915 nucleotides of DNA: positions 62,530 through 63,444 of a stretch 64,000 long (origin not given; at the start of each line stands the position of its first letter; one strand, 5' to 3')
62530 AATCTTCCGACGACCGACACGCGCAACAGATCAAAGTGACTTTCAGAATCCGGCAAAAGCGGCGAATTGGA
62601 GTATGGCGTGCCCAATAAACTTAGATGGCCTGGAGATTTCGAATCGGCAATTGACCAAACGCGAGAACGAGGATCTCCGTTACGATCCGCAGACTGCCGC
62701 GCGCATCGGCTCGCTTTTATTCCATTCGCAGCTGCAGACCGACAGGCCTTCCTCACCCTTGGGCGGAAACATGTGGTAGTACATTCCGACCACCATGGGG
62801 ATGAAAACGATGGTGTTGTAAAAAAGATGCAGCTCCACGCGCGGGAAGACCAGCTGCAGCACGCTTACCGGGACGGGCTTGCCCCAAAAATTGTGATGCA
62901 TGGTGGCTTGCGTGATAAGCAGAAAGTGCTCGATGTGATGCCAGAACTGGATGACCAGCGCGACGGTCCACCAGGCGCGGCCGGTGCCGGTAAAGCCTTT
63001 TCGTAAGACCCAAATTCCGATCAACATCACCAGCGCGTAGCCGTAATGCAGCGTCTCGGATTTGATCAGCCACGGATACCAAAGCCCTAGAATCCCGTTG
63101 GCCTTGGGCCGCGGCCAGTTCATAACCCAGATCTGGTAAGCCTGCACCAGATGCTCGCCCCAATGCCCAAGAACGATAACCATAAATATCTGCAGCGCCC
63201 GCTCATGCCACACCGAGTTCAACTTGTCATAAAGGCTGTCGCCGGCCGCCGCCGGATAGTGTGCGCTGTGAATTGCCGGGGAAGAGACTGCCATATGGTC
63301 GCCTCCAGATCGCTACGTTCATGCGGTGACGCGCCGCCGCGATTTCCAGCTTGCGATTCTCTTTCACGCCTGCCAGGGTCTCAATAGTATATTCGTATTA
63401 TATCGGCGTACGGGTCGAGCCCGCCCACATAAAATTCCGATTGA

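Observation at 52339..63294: ~11-kb translationally coupled operon: His-rich membrane protein, polyferredoxin, TPR/FG-GAP giant lipoprotein and two CRTAC1 paralogs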

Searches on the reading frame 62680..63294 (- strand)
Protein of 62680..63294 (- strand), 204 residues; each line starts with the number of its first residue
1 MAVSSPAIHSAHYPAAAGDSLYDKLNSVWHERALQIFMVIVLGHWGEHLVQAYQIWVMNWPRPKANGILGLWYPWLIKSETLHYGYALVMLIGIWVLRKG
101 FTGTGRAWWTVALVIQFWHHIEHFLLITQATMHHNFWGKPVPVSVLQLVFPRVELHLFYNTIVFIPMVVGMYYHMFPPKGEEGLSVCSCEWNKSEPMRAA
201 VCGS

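Call 4: search_protein_families(library=pfam, proteins=[window:62680-63294:-], max_evalue=0.01)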
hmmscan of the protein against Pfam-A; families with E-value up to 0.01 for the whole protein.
window:62680-63294:- (204 aa): 0 families

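Call 5: search_protein_families(library=ncbifam, proteins=[window:62680-63294:-], max_evalue=0.01)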
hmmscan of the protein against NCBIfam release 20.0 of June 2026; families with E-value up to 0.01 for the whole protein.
window:62680-63294:- (204 aa): 0 families

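Call 12: find_homologous_proteins(query=window:62680-63294:-)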
Query window:62680-63294:- (204 aa): 5423 proteins with E <= 0.001 among 5495 candidates; the best 120 are listed.
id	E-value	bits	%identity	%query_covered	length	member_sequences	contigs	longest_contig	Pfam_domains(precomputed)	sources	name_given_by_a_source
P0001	7.3e-118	410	83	100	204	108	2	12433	-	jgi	jgi:hypothetical protein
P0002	1.2e-117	410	88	95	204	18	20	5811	-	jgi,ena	jgi:hypothetical protein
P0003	1.3e-117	409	86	98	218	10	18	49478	-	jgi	jgi:hypothetical protein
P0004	1.3e-117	409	88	96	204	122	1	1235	-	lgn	-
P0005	3.6e-117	408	85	98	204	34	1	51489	-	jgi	jgi:hypothetical protein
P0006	8.8e-117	407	86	98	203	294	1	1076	-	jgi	jgi:hypothetical protein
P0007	1.5e-115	403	82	100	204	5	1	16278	-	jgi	jgi:hypothetical protein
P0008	4.8e-115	401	88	95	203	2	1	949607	-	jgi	jgi:hypothetical protein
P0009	6.4e-115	401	88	95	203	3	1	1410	-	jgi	jgi:hypothetical protein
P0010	7.1e-115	400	87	95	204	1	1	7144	-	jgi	jgi:hypothetical protein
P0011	7.2e-115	400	86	94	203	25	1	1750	-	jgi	jgi:hypothetical protein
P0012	1.0e-114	400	84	100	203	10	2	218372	-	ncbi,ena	-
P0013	7.9e-114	397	80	100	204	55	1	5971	-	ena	-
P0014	8.8e-114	397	87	95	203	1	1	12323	-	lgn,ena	-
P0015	1.3e-113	396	83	100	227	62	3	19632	-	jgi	jgi:hypothetical protein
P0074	2.1e-100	353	81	89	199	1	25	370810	-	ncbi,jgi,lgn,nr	ncbi:MAG TPA: hypothetical protein VHD76_06075 [Bryobacteraceae bacterium]|jgi:hypothetical protein|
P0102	6.5e-99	348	73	95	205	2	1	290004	-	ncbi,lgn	ncbi:MAG TPA: hypothetical protein VGD59_12400 [Acidisarcina sp.]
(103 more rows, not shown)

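Call 14: find_encoding_contigs(protein=P0074, flank=10000, max_places=2)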
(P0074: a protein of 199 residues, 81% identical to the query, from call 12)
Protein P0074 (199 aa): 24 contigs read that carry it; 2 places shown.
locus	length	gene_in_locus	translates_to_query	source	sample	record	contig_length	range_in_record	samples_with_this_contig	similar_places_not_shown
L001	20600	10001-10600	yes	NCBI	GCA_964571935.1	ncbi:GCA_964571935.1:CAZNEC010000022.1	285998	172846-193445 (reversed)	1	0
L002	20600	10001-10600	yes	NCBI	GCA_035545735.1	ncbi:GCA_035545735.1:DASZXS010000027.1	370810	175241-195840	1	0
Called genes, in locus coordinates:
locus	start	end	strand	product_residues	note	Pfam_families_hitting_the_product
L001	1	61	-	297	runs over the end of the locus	PF03783:CsgG, PF16538:FlgT_C (weak)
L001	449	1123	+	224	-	PF13507:GATase_5, PF07685:GATase_3 (weak), PF01965:DJ-1_PfpI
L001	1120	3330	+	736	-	PF18072:FGAR-AT_linker, PF00586:AIRS, PF02769:AIRS_C, PF00586:AIRS, PF02769:AIRS_C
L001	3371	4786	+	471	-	PF13522:GATase_6, PF13537:GATase_7, PF00156:Pribosyltran (weak)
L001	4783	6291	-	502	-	PF01266:DAO, PF01494:FAD_binding_3 (faint), PF05834:Lycopene_cycl (faint), PF04820:Trp_halogenase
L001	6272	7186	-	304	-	-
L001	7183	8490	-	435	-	PF00733:Asn_synthase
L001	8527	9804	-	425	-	PF13372:Alginate_exp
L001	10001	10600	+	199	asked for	-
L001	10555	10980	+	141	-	PF13115:YtkA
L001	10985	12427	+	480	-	-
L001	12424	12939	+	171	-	-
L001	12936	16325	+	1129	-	PF00515:TPR_1 (faint), PF07719:TPR_2 (faint), PF13424:TPR_12 (faint), PF13428:TPR_14 (faint), PF13432:TPR_16 (faint), PF14559:TPR_19 (faint), PF23914:TPR_CcmH_CycH (weak), PF13517:FG-GAP_3 (weak), +2 more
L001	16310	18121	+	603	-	PF01839:FG-GAP (faint), PF13517:FG-GAP_3, PF07593:UnbV_ASPIC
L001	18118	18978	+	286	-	PF03116:NQR2_RnfD_RnfE (faint)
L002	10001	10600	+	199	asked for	-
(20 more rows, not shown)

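Call 15: find_encoding_contigs(protein=P0102, flank=10000, max_places=2)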
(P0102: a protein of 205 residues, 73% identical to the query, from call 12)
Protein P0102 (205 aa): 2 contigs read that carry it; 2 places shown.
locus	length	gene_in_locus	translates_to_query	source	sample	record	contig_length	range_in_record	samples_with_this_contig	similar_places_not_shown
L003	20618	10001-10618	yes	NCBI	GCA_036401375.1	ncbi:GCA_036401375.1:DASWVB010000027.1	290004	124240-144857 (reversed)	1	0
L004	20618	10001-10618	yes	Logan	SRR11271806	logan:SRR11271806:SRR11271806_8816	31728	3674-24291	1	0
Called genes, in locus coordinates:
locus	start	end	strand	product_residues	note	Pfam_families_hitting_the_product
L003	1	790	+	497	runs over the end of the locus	PF00361:Proton_antipo_M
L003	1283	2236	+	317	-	PF13379:NMT1_2, PF09084:NMT1, PF12974:Phosphonate-bd (weak)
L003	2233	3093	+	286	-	PF00005:ABC_tran, PF02463:SMC_N (faint), PF00004:AAA (faint), PF13304:AAA_21 (faint)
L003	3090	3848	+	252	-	PF00528:BPD_transp_1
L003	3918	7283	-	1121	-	PF13620:CarboxypepD_reg, PF13715:CarbopepD_reg_2, PF25183:OMP_b-brl_4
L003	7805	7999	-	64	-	-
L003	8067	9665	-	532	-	PF13372:Alginate_exp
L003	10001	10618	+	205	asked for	-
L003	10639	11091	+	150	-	PF13115:YtkA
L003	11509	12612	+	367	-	-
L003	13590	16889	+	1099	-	PF13428:TPR_14 (faint), PF13431:TPR_17 (faint), PF13432:TPR_16 (weak), PF14559:TPR_19 (faint), PF13432:TPR_16 (weak), PF23914:TPR_CcmH_CycH (weak), PF13517:FG-GAP_3, PF07593:UnbV_ASPIC (weak)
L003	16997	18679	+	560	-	PF01839:FG-GAP (faint), PF13517:FG-GAP_3, PF07593:UnbV_ASPIC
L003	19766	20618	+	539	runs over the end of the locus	PF01839:FG-GAP (faint), PF13517:FG-GAP_3, PF07593:UnbV_ASPIC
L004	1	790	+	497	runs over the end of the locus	PF00361:Proton_antipo_M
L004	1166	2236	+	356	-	PF13379:NMT1_2, PF09084:NMT1, PF12974:Phosphonate-bd (weak)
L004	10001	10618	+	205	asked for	-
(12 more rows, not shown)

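Call 25: search_protein_representatives(protein=window:62680-63294:-)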
Query: 204 residues. Proteins with E-value up to 0.001 (for the whole library): 555; up to 1e-10: 377; up to 1e-30: 101. The best 150 are listed.
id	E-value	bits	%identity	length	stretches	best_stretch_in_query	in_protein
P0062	6.9e-102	356.3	75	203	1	1-199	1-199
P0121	6.6e-70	251.6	58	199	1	20-200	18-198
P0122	5.9e-67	242.0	68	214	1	38-196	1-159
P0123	2.1e-66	240.2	81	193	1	69-194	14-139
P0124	6.2e-65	235.4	57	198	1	20-194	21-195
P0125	5.4e-60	219.2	56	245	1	22-190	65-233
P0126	1.8e-59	217.5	56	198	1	15-191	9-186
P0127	1.7e-55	204.5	67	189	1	38-178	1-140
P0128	3.9e-53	196.8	75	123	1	1-120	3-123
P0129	8.3e-53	195.7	60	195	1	33-176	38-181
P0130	1.9e-52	194.6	59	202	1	1-152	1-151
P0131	4.6e-51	190.0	51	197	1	23-190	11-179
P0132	2.9e-50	187.4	57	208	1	13-153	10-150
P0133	6.2e-50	186.3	83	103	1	38-140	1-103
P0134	2.1e-49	184.6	63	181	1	1-132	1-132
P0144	3.7e-45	170.7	59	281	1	33-171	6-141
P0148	3.5e-44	167.5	44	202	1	17-190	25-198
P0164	1.2e-38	149.4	47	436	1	19-177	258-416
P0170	7.6e-38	146.8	43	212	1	21-176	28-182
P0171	1.1e-37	146.3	41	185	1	21-190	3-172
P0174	2.9e-37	144.8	46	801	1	25-179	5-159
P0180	3.6e-36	141.3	49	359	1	30-178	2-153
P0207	1.5e-32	129.4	44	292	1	23-174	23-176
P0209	2.6e-32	128.7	48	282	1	34-174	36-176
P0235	1.2e-29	120.0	50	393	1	33-171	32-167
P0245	3.2e-28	115.3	59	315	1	21-113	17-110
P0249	5.0e-28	114.7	38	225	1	21-174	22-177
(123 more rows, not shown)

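Call 26: search_protein_families(library=pfam, proteins=[P0174, P0164, P0235, P0180, P0245, P0207, P0209, P0144], max_evalue=0.01)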
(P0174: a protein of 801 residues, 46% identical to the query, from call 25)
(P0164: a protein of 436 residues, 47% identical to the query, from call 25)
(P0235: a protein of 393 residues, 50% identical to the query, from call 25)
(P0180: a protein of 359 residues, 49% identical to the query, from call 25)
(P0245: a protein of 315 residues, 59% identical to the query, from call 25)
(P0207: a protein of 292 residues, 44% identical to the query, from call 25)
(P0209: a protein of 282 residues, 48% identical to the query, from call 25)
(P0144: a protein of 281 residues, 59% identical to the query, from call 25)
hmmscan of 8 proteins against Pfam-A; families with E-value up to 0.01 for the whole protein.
P0174 (801 aa): 3 families
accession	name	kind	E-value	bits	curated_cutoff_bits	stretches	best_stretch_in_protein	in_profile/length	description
PF13517.12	FG-GAP_3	-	1.1e-40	138.4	26.9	6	389-450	1-61/61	FG-GAP-like repeat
PF01839.29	FG-GAP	-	6.2e-14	51.9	22.1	2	434-451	4-21/37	FG-GAP repeat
PF07593.17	UnbV_ASPIC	-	6.2e-13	48.9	23.4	1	721-789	1-68/68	ASPIC and UnbV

P0164 (436 aa): 0 families

P0235 (393 aa): 0 families

P0180 (359 aa): 1 family
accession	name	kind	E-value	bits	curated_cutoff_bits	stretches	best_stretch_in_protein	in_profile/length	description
PF01435.24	Peptidase_M48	-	0.00014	22.1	20.3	1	235-264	47-77/186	Peptidase family M48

P0245 (315 aa): 0 families

P0207 (292 aa): 0 families

P0209 (282 aa): 0 families

P0144 (281 aa): 1 family
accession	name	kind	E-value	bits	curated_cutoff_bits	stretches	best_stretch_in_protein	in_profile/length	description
PF24273.1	TRASH_HVO_1752_C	-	0.0029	18.2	27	1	241-258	20-37/47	HVO_1752, C-terminal TRASH domain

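Call 33: find_related_loci(query=A3, collection=genome_contigs, flank=10000)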
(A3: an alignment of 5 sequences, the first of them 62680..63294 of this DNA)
Query A3 (204 aa) in genome_contigs; peptide patterns used: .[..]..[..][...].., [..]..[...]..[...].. (x = any residue, [..] = any of these).
599 stretches matched a pattern (row limit reached: there are more); 582 encode a relative of the query (tblastn E <= 1e-3); the best 80 are kept; 80 distinct loci.
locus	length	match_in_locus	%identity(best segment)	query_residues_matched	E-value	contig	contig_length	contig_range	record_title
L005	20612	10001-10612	96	1-204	2e-132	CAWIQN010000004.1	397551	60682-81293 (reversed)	MAG: uncultured Acidobacteriota bacterium isolate MFD01716.bin.1.129 genome assembly, contig: contig_22097, whole genome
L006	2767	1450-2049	91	1-200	7e-129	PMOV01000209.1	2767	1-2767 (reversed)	MAG: Acidobacteria bacterium isolate palsa_91 73.20110600_P3S.23_contig_131770, whole genome shotgun sequence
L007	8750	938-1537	90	1-200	8e-121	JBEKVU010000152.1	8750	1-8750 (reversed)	MAG: Candidatus Acidiferrum sp. isolate SPRUCE 611 SPRUCE_611_152, whole genome shotgun sequence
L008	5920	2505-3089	88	1-195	2e-118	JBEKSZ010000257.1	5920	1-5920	MAG: Candidatus Acidiferrum sp. isolate SPRUCE 546 SPRUCE_546_257, whole genome shotgun sequence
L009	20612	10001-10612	83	1-204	3e-117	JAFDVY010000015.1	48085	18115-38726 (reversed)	MAG: Acidobacteria bacterium isolate SZAS LIN-11 LIN-562__15__length-48085, whole genome shotgun sequence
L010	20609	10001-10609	85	1-204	5e-117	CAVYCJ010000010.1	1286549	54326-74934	MAG: uncultured Acidobacteriota bacterium isolate MFD04540.bin.1.84 genome assembly, contig: contig_5677, whole genome s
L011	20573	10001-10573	90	1-191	3e-116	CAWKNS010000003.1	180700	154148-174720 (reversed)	MAG: uncultured Acidobacteriota bacterium isolate MFD09368.bin.2.151 genome assembly, contig: contig_104770, whole genom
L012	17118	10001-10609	83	1-204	7e-115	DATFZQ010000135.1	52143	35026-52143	MAG TPA_asm: Candidatus Acidoferrum sp. isolate SMAG_U9573 k141_515687, whole genome shotgun sequence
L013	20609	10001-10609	81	1-204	6e-113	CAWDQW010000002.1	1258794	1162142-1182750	MAG: uncultured Acidobacteriota bacterium isolate MFD03399.bin.2.4 genome assembly, contig: contig_19594, whole genome s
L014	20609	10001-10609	81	1-204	1e-112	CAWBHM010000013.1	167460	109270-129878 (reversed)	MAG: uncultured Acidobacteriaceae bacterium isolate MFD06714.bin.2.161 genome assembly, contig: contig_31993, whole geno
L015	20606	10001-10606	82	1-203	3e-112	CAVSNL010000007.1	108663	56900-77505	MAG: uncultured Acidobacteriota bacterium isolate MFD03346.bin.2.71 genome assembly, contig: contig_13996, whole genome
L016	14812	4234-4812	85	1-193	1e-111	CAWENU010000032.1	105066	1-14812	MAG: uncultured Acidobacteriota bacterium isolate MFD02579.bin.2.51 genome assembly, contig: contig_8679, whole genome s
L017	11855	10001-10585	82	1-195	8e-111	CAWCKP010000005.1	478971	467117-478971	MAG: uncultured Acidobacteriota bacterium isolate MFD01248.bin.1.41 genome assembly, contig: contig_17878, whole genome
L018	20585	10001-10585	82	1-195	8e-111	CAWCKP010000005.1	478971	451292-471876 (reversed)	MAG: uncultured Acidobacteriota bacterium isolate MFD01248.bin.1.41 genome assembly, contig: contig_17878, whole genome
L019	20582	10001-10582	81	1-194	1e-108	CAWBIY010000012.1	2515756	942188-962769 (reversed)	MAG: uncultured Acidobacteriota bacterium isolate MFD05521.bin.1.238 genome assembly, contig: contig_9076, whole genome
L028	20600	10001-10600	77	1-200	1e-102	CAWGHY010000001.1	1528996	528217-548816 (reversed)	MAG: Terriglobia bacterium isolate MFD09671.bin.1.22 genome assembly, contig: contig_10443, whole genome shotgun sequenc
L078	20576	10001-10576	75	1-195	6e-96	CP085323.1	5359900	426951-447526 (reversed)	Acidobacteriaceae bacterium ZG23-2 chromosome, complete genome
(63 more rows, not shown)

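Call 36: predict_structure(alignment_id=A1)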
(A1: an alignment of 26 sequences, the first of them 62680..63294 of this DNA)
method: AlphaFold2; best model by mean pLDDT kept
length: 204 residues; sequences in the alignment: 26
mean_pLDDT: 88.6   pTM: 0.81
mean pLDDT of the five models: 88.6, 88.0, 87.3, 86.6, 85.9
residues with pLDDT >= 90: 159; 70-90: 16; 50-70: 22; < 50: 7
segments of 3 or more residues with pLDDT < 50: 7-10
pLDDT, mean of each block of 10 residues (from residue 1): 50 60 94 97 96 97 95 91 95 97 97 98 94 95 95 92 98 94 85 65 57
secondary structure, 60 per line:
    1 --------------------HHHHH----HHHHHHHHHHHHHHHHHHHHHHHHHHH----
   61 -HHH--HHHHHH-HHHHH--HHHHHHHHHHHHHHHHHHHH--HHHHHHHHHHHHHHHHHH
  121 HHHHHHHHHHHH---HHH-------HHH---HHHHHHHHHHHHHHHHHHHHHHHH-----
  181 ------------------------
elements in order: H21-25 H30-56 H67-72 H74-78 H81-100 H103-132 H152-175

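Call 40: search_protein_families(library=pfam, proteins=[L078:13133-17686:-, L078:17696-19522:-, L078:6006-7571:+, L078:8900-9799:-, L028:6853-7956:+, L028:8256-9806:+, L028:11257-12231:-, L028:12282-13682:-, L028:14691-16445:-, L028:5535-7052:-], max_evalue=0.001)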
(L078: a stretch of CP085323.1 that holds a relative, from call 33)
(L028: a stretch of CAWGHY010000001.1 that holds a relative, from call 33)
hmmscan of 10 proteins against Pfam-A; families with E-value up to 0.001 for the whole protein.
L078:13133-17686:- (1517 aa): 1 family
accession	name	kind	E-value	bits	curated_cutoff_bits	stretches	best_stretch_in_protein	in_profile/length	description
PF10091.15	Glycoamylase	-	2e-22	80.2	27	1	1272-1478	4-220/221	Putative glucoamylase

L078:17696-19522:- (608 aa): 3 families
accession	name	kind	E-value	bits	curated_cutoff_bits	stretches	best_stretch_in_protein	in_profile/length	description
PF00005.33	ABC_tran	-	1.2e-34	120.2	25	1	379-533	1-137/137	ABC transporter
PF02463.25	SMC_N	-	2.8e-05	24.1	40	0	407-574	98-210/220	RecF/RecN/SMC N terminal domain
PF13304.12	AAA_21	-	0.00032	21.3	27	0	506-553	239-290/304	AAA domain, putative AbiEii toxin, Type IV TA system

L078:6006-7571:+ (521 aa): 3 families
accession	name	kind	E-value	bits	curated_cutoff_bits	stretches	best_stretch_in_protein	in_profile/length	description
PF01977.22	UbiD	-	4.4e-83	277.9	23.3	1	128-355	4-206/206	3-octaprenyl-4-hydroxybenzoate carboxy-lyase Rift-related domain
PF20696.2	UbiD_C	-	6.7e-44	149.4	24.2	1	361-483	2-127/127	3-octaprenyl-4-hydroxybenzoate carboxy-lyase C-terminal domain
PF20695.2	UbiD_N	-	2.4e-24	85.6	24.3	1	10-93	1-77/78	3-octaprenyl-4-hydroxybenzoate carboxy-lyase N-terminal domain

L078:8900-9799:- (299 aa): 0 families

L028:6853-7956:+ (367 aa): 4 families
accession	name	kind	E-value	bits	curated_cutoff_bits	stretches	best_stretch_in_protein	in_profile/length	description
PF03783.19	CsgG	-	4.5e-38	131.1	20.8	1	62-270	4-201/210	Curli production assembly/transport component CsgG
PF16538.11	FlgT_C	-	1.3e-06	29.2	27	1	291-352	3-62/77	Flagellar assembly protein T, C-terminal domain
PF05643.16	GNA1162-like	-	0.00022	21.3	25.9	0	92-163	26-96/185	Putative lipoprotein GNA1162-like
PF13036.11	LpoB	-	0.00089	19.6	22.3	0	97-163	49-116/147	Peptidoglycan-synthase activator LpoB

L028:8256-9806:+ (516 aa): 1 family
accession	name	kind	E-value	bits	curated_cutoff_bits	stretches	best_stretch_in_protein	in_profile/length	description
PF13372.12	Alginate_exp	-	2.4e-21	76.4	25.2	1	103-490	44-376/395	Alginate export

L028:11257-12231:- (324 aa): 1 family
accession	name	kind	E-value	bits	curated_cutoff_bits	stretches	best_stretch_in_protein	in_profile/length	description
PF00491.26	Arginase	-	3.1e-77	260.2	22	1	25-318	2-277/280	Arginase family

L028:12282-13682:- (466 aa): 2 families
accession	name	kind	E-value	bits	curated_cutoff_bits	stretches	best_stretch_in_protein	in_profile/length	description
PF00152.25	tRNA-synt_2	-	3.1e-72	243.7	25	1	142-460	3-307/308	tRNA synthetases class II (D, K and N)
PF01336.31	tRNA_anti-codon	-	5.8e-14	52.2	27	1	44-123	1-75/75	OB-fold nucleic acid binding domain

L028:14691-16445:- (584 aa): 1 family
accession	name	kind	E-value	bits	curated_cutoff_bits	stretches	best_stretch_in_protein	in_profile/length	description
PF01019.26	G_glu_transpept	-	6.1e-166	553.6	27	1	48-577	2-510/512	Gamma-glutamyltranspeptidase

L028:5535-7052:- (505 aa): 5 families
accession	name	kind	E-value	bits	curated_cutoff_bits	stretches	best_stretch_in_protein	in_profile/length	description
PF07478.18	Dala_Dala_lig_C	-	5.6e-76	255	24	1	280-488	1-203/204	D-ala D-ala ligase C-terminus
PF01820.27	Dala_Dala_lig_N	-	3.1e-36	125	34.6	1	113-263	1-121/121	D-ala D-ala ligase N-terminus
PF02786.22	CPSase_L_D2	-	2.7e-09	37.3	19.8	1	273-459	1-178/211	Carbamoyl-phosphate synthase L chain, ATP binding domain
PF02222.28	ATP-grasp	-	1.6e-06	28.3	27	1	305-458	21-160/179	ATP-grasp domain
PF08443.16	RimK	-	5.7e-05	23.2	21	1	275-475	3-181/188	RimK-like ATP-grasp domain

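Call 44: find_encoding_contigs(protein=P0174, flank=10000, max_places=3)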
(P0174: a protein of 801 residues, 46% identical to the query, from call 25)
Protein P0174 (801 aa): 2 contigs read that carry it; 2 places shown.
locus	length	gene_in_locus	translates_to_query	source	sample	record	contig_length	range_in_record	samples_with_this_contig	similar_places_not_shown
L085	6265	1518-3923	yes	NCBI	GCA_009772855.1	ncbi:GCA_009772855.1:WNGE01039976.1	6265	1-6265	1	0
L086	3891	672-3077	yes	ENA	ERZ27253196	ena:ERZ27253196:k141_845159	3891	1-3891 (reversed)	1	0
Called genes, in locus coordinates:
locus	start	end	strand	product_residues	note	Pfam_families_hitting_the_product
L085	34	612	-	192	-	-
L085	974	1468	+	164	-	-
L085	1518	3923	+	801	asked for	PF01839:FG-GAP (faint), PF13517:FG-GAP_3, PF07593:UnbV_ASPIC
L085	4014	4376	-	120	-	-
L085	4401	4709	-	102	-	-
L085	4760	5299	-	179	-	PF12840:HTH_20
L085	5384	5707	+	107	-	-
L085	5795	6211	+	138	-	PF00903:Glyoxalase (weak), PF12681:Glyoxalase_2 (weak)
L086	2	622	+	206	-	?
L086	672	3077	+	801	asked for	PF01839:FG-GAP (faint), PF13517:FG-GAP_3, PF07593:UnbV_ASPIC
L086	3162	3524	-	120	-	-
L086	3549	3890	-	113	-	?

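Call 62: find_encoding_contigs(protein=P0249, flank=10000, max_places=2)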
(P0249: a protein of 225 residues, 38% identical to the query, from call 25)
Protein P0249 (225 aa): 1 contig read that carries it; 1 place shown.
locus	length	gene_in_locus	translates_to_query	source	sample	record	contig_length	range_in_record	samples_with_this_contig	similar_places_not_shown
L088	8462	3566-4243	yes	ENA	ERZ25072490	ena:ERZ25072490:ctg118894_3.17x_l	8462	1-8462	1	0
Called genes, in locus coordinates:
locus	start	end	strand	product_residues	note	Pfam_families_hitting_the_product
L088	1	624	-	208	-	?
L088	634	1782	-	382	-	PF12704:MacB_PCD, PF02687:FtsX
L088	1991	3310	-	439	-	PF10092:DUF2330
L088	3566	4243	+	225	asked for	-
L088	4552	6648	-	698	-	PF20703:nSTAND1, PF23381:Beta-prop_IFT122_1st, PF24105:Beta-prop_CAF1B_HIR1, PF24796:WDR55, PF24807:WD40_CDC20-Fz, PF24814:WD40_Prp19, PF25047:Beta-prop_TEP1_2nd, PF25173:Beta-prop_WDR3_1st, +25 more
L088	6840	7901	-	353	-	PF13384:HTH_23 (faint), PF13358:DDE_3, PF00665:rve (weak)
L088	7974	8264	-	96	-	PF19955:EAD1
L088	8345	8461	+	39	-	?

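Call 63: find_encoding_contigs(protein=P0171, flank=10000, max_places=2)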
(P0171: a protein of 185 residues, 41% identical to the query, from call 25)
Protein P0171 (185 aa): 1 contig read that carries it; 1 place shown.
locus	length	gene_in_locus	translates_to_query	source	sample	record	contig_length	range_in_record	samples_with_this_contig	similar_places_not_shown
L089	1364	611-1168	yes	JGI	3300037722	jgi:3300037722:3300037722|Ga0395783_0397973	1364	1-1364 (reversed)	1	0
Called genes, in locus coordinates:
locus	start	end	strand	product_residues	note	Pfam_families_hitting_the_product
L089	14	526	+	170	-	-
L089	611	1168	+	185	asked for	-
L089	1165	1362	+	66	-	?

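Call 78: search_solved_structures(query=A5, max_evalue=10)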
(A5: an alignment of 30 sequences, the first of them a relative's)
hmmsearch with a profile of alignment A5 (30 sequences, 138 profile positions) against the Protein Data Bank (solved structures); distinct sequences matched with E-value up to 10: 2.
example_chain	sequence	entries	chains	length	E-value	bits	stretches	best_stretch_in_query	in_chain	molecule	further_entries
9ll2_A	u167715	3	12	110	0.00037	23.6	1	39-125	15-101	Copper resistance protein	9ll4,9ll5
7xzn_A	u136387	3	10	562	1.3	12.1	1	30-104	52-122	Formate--tetrahydrofolate ligase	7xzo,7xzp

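Call 107: find_encoding_contigs(protein=P0164, flank=10000, max_places=2)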
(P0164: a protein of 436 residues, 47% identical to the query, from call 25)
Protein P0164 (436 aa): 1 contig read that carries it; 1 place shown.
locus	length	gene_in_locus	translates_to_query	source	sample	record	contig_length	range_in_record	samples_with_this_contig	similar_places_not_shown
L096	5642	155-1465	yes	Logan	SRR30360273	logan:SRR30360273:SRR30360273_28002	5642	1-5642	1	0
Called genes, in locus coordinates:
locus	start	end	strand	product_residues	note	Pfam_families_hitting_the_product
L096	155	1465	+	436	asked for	-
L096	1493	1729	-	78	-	-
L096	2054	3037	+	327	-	PF01261:AP_endonuc_2, PF03786:UxuA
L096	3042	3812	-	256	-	PF01996:F420_ligase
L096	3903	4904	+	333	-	PF01636:APH, PF04655:APH_6_hur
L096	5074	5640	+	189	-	?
